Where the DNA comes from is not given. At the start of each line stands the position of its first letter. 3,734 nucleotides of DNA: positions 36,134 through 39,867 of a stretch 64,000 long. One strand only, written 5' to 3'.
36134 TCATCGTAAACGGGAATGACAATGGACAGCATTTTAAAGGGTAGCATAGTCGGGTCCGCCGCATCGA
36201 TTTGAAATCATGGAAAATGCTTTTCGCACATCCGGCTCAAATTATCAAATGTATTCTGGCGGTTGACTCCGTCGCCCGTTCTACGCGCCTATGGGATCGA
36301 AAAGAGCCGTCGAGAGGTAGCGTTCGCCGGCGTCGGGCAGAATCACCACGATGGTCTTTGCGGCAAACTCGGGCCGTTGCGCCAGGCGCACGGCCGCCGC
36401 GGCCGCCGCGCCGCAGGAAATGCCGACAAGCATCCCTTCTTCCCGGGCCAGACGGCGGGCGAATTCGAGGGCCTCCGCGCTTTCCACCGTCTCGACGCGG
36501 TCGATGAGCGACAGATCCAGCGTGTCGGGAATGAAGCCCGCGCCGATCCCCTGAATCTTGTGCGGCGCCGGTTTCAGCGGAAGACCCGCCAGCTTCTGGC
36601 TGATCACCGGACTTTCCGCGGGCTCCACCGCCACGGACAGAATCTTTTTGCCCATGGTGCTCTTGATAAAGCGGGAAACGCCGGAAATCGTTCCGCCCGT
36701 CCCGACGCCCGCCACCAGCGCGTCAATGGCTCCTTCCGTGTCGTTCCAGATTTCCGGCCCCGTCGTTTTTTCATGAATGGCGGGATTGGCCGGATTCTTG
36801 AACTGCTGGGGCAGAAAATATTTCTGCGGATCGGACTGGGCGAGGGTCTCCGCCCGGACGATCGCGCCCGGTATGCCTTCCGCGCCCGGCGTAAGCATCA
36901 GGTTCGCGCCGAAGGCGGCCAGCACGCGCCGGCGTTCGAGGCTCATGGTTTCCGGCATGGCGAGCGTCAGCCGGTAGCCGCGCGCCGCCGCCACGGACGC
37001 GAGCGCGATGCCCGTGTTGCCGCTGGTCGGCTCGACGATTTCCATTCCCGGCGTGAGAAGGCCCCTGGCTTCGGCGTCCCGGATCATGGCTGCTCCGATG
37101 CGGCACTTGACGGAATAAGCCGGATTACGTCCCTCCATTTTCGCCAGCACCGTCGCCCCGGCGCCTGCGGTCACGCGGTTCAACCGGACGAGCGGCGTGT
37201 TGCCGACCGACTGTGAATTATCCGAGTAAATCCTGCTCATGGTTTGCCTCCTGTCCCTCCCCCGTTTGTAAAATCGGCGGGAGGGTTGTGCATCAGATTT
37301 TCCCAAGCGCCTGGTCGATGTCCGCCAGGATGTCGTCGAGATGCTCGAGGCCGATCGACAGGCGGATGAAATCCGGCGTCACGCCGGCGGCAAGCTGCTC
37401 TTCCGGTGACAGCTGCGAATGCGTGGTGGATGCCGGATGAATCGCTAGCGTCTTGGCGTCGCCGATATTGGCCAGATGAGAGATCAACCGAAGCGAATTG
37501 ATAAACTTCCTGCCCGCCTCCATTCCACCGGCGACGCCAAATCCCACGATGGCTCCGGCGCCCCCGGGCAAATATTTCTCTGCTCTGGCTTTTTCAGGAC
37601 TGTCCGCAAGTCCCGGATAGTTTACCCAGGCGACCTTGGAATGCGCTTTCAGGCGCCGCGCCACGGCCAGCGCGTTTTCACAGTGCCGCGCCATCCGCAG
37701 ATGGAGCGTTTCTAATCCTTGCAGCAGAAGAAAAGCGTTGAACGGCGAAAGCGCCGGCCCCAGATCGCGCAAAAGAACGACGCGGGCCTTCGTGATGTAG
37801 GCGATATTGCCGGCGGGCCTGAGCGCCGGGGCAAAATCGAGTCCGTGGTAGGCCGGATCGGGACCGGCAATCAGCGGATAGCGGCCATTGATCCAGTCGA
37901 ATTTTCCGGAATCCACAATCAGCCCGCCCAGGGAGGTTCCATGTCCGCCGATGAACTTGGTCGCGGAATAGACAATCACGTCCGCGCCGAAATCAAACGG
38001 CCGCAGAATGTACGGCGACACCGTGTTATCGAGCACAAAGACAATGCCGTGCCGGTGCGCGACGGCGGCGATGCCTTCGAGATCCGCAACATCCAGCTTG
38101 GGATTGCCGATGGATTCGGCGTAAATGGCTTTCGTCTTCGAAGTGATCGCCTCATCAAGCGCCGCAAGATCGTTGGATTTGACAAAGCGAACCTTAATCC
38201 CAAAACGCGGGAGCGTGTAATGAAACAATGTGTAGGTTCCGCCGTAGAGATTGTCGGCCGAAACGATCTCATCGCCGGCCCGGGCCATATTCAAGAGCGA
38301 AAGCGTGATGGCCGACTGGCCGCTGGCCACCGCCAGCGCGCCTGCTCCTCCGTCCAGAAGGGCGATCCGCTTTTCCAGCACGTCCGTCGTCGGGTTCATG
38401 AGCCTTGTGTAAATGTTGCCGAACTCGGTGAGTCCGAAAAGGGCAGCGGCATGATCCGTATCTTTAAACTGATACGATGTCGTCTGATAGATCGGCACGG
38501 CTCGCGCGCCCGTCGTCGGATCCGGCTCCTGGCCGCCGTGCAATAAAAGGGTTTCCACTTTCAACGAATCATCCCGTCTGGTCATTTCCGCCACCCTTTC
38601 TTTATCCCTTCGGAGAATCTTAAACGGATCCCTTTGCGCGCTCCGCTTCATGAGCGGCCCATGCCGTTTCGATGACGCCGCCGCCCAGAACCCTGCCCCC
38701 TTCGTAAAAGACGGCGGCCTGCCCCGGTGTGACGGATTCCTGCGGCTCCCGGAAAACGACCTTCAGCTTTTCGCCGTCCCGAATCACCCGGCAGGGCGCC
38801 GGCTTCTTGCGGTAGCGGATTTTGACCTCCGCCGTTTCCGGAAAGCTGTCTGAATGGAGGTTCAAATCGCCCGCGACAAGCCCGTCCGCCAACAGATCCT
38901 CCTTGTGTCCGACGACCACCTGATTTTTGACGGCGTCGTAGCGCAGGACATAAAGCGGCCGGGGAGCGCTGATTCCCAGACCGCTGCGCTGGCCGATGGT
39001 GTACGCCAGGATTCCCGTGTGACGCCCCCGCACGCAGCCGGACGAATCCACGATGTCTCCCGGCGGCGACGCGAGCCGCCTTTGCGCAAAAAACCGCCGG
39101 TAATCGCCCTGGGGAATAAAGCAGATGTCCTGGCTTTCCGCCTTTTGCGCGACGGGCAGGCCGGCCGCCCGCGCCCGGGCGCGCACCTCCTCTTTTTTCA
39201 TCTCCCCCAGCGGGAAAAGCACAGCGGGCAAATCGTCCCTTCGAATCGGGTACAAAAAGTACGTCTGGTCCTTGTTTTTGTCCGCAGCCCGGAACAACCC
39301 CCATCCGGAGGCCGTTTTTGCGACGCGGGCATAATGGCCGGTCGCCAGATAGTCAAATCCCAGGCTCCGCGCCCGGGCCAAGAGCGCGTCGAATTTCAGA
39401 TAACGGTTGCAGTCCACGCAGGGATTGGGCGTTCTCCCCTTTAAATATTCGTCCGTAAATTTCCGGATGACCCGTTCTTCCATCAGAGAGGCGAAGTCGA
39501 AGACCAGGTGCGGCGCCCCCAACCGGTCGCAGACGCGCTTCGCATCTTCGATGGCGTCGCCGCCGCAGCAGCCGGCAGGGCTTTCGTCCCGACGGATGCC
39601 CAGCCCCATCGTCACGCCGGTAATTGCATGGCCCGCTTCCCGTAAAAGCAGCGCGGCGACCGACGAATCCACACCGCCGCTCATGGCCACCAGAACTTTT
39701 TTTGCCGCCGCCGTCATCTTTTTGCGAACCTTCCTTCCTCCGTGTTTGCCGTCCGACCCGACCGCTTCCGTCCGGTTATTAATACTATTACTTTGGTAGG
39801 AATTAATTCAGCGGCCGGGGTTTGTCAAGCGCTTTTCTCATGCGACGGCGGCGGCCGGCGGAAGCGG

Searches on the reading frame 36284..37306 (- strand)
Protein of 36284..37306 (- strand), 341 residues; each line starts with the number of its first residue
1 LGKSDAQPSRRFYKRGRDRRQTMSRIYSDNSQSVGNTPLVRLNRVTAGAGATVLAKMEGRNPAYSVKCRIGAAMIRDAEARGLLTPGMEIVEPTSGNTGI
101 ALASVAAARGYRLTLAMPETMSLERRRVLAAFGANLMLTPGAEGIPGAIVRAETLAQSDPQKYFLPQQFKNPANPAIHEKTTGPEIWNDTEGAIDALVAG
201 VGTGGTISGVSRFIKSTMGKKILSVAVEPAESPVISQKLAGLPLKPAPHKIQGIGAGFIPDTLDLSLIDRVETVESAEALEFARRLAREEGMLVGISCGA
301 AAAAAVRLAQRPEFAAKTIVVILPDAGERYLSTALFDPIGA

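Call 74: search_protein_families(library=pfam, proteins=[window:36284-37306:-], max_evalue=0.00001)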
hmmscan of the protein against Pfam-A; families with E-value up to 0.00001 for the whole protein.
window:36284-37306:- (341 aa): 1 family
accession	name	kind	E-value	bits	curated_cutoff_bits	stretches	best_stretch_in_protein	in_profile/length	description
PF00291.31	PALP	-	7.7e-74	249.1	35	1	32-325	3-295/295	Pyridoxal-phosphate dependent enzyme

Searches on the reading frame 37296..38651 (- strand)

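Call 74: search_protein_families(library=pfam, proteins=[window:37296-38651:-], max_evalue=0.00001)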
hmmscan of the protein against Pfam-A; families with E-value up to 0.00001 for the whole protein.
window:37296-38651:- (452 aa): 4 families
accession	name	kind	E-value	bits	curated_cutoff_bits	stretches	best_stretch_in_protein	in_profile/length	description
PF01053.26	Cys_Met_Meta_PP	-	5.7e-130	433.7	27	1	33-449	1-380/381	Cys/Met metabolism PLP-dependent enzyme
PF00155.27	Aminotran_1_2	-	1.1e-07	31.9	19.7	1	91-210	46-187/361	Aminotransferase class I and II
PF01041.23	DegT_DnrJ_EryC1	-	1.1e-07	31.8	19.8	1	86-208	23-145/360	DegT/DnrJ/EryC1/StrS aminotransferase family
PF00266.25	Aminotran_5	-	5.2e-06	26.1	21.5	1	114-240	76-209/371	Aminotransferase class-V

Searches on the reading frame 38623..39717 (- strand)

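Call 74: search_protein_families(library=pfam, proteins=[window:38623-39717:-], max_evalue=0.00001)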
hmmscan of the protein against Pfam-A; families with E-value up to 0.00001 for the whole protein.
window:38623-39717:- (365 aa): 3 families
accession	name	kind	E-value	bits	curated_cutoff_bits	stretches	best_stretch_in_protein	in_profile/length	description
PF03054.22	tRNA_Me_trans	-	8.1e-71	238.3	20.6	1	6-202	1-201/202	tRNA methyl transferase HUP domain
PF20258.4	tRNA_Me_trans_C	-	4.6e-19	69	20.6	1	279-349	3-77/77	Aminomethyltransferase beta-barrel domain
PF20259.3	tRNA_Me_trans_M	-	1e-17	63.8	27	1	210-271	3-66/66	tRNA methyl transferase PRC-barrel domain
